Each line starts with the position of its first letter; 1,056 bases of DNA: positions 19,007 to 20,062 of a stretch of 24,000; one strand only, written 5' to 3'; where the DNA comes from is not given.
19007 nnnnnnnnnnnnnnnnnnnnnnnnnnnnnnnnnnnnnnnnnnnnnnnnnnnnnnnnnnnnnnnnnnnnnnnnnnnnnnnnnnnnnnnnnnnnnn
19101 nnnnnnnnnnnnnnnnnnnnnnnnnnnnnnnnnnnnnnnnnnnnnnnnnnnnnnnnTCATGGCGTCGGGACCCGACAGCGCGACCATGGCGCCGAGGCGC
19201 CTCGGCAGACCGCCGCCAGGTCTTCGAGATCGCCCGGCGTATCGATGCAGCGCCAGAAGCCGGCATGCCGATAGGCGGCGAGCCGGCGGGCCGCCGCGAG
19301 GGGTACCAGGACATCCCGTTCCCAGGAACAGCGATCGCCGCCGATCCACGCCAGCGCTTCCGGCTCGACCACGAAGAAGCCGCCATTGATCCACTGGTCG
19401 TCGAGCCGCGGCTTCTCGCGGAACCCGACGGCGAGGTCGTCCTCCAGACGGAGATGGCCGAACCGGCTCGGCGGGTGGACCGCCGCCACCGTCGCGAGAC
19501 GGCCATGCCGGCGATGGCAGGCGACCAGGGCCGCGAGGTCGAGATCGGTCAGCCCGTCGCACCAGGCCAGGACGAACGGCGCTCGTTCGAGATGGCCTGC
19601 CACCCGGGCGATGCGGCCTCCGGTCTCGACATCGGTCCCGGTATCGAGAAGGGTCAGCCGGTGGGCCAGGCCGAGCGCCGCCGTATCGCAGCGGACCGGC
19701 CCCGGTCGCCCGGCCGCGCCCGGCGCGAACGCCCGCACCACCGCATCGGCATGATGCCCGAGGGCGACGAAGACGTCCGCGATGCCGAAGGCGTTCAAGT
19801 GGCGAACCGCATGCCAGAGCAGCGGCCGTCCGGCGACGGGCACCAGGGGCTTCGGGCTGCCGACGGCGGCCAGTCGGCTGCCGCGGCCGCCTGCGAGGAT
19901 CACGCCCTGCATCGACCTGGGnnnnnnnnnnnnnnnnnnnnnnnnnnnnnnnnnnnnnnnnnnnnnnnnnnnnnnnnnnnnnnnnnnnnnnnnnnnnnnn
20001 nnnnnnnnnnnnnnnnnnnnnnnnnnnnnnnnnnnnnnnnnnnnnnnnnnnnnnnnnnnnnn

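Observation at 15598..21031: Self-contained five-gene CDP-sugar modification and transfer cassette with no export or polymerisation partners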

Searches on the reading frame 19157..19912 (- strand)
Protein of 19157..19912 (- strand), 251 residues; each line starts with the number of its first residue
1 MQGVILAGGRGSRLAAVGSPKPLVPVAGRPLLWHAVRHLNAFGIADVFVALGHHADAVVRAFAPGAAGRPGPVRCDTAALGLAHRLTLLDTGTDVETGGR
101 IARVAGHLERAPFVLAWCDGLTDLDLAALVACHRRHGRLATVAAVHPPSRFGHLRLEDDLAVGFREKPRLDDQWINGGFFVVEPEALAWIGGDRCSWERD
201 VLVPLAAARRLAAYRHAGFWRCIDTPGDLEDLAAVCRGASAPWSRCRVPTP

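Call 4: search_protein_families(library=pfam, proteins=[window:19157-19912:-], max_evalue=0.01)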
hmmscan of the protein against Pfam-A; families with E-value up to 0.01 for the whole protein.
window:19157-19912:- (251 aa): 3 families
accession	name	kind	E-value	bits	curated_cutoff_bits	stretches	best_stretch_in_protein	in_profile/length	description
PF00483.29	NTP_transferase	-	2.1e-13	50.9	21.2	1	3-190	2-188/245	Nucleotidyl transferase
PF12804.13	NTP_transf_3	-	4.6e-12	46.9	27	1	3-62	1-55/160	MobA-like NTP transferase domain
PF01128.25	IspD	-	0.00085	19.6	27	1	4-53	4-52/221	2-C-methyl-D-erythritol 4-phosphate cytidylyltransferase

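Call 5: search_protein_families(library=ncbifam, proteins=[window:19157-19912:-], max_evalue=0.01)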
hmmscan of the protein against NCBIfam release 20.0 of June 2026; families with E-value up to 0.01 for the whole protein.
window:19157-19912:- (251 aa): 35 families (the best 25 are shown)
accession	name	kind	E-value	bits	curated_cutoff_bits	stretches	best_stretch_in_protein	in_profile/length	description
TIGR02623.1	G1P_cyt_trans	equivalog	1.2e-63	214.9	300.25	2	84-244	93-253/255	glucose-1-phosphate cytidylyltransferase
NF052502.1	man1P_GTase_Rv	exception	6.4e-22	77.9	440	1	2-229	2-223/352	mannose-1-phosphate guanylyltransferase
TIGR03992.1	Arch_glmU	subfamily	1.6e-16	60.2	292.1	1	1-231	1-222/393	bifunctional sugar-1-phosphate nucleotidylyltransferase/acetyltransferase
NF045761.1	NAMPUrTaseMurU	equivalog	1.5e-14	54.4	250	1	1-233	1-224/226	N-acetylmuramate alpha-1-phosphate uridylyltransferase MurU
NF041313.1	UDPGP_AglF_Halo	equivalog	2.7e-13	49.9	400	1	1-91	1-93/234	UTP--glucose-1-phosphate uridylyltransferase AglF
TIGR01208.1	rmlA_long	equivalog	2.6e-09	36.4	320.25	1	3-63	2-64/353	glucose-1-phosphate thymidylyltransferase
NF049965.1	GlMnHpPGnyltfHddC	equivalog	4.9e-09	36.2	300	1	1-58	1-60/221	D-glycero-D-manno-heptose 1-phosphate guanosyltransferase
NF041173.1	Sug_nt_acttase_Thmprot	equivalog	5.6e-09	35.4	600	1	1-231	1-222/405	bifunctional sugar-1-phosphate nucleotidylyltransferase/acetyltransferase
NF041135.1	IPPtranDIPPsyn_Thcocales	equivalog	1.2e-07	31.1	580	1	1-62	1-60/419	bifunctional L-myo-inositol-1-phosphate cytidylyltransferase/CDP-L-myo-inositol myo-inositolphosphotransferase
TIGR00454.1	TIGR00454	hypoth_equivalog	1.4e-07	31.5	174.7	1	1-54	1-52/183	TIGR00454 family protein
TIGR01173.1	glmU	equivalog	2.4e-07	30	366.85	1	3-63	3-62/452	bifunctional UDP-N-acetylglucosamine diphosphorylase/glucosamine-1-phosphate N-acetyltransferase GlmU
NF010936.0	PRK14356.1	equivalog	3.5e-07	29.5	666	1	4-63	9-67/456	bifunctional UDP-N-acetylglucosamine diphosphorylase/glucosamine-1-phosphate N-acetyltransferase GlmU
NF045665.1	NTPtran_DVU1551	equivalog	4.7e-07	29.1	315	1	2-61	2-58/359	DVU_1551 family NTP transferase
NF010933.0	PRK14353.1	equivalog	5.2e-07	28.6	505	1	3-64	8-68/453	bifunctional UDP-N-acetylglucosamine diphosphorylase/glucosamine-1-phosphate N-acetyltransferase GlmU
NF010938.0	PRK14358.1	equivalog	6.6e-07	28.2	500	1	3-63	10-69/481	bifunctional N-acetylglucosamine-1-phosphate uridyltransferase/glucosamine-1-phosphate acetyltransferase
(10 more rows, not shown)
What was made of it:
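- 19157..19912 (-): RfbF/DdhA-like sugar-1-phosphate cytidylyltransferase, 251 aa. TIGR02623 at 214.9 bits, below the cutoff of 300.25 (call 5).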

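Call 47: search_solved_structures(query=window:19157-19912:-, max_evalue=0.00001, show_alignments=1)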
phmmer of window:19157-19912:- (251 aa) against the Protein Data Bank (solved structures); distinct sequences matched with E-value up to 0.00001: 11.
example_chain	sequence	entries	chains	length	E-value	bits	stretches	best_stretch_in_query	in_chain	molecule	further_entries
1tzf_A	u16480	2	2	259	2.3e-46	161.7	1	3-244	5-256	Glucose-1-phosphate cytidylyltransferase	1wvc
7d72_K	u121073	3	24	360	8.1e-17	64.9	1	1-229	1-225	Mannose-1-phosphate guanyltransferase beta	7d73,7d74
8yre_D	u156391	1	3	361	3.9e-16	62.6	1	1-228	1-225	Mannose-1-phosphate guanylyltransferase 1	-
7x8j_A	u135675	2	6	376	4.4e-16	62.5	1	1-228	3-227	Mannose-1-phosphate guanylyltransferase 1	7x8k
8x7s_B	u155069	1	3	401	7.6e-14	55.1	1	1-192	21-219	UTP--glucose-1-phosphate uridylyltransferase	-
7whr_B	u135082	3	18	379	3.2e-13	53.1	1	1-228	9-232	Nucleotidyl transferase family protein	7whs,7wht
6jq8_A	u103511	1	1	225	1.2e-11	47.9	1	4-205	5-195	Putative 6-deoxy-D-mannoheptose pathway protein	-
5xhw_A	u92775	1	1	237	6.3e-11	45.6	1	4-205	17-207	Putative 6-deoxy-D-mannoheptose pathway protein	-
8yre_A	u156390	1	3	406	5.1e-10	42.6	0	4-49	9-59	ADP-glucose pyrophosphorylase family protein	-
4y7t_A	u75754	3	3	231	1e-09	41.6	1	1-162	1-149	Nucleotidyl transferase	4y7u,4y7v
3hl3_A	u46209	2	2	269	5.2e-08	36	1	1-169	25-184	Glucose-1-phosphate thymidylyltransferase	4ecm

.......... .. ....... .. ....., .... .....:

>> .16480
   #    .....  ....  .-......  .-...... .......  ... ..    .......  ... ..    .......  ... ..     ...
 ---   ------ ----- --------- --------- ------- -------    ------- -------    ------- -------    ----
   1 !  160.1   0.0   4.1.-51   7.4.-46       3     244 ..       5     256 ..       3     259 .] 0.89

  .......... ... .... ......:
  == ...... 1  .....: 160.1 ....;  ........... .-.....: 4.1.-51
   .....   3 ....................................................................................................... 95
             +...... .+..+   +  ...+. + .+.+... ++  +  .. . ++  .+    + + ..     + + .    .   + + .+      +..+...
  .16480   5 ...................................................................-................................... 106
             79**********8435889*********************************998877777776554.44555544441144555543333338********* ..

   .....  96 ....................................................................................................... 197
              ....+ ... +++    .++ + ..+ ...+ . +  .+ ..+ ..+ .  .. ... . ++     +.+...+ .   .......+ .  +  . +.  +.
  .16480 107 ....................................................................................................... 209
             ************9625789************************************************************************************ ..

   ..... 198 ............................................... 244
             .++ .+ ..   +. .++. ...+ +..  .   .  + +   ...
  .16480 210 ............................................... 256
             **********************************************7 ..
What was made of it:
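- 19157..19912 (-): Full-length match to S. typhi RfbF (1tzf), E 2e-46 (call 47).
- On Glucose-1-phosphate cytidylyltransferase (RfbF/DdhA, TIGR02623): 1tzf E 2.3e-46, query residues 3-244 aligned to chain residues 5-256 (call 47).
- Closest known: Classical CDP-3,6-dideoxyhexose. Same: The first enzyme is of the RfbF type (1tzf, E 2e-46; call 47), so a CDP-hexose is the likely starting point.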
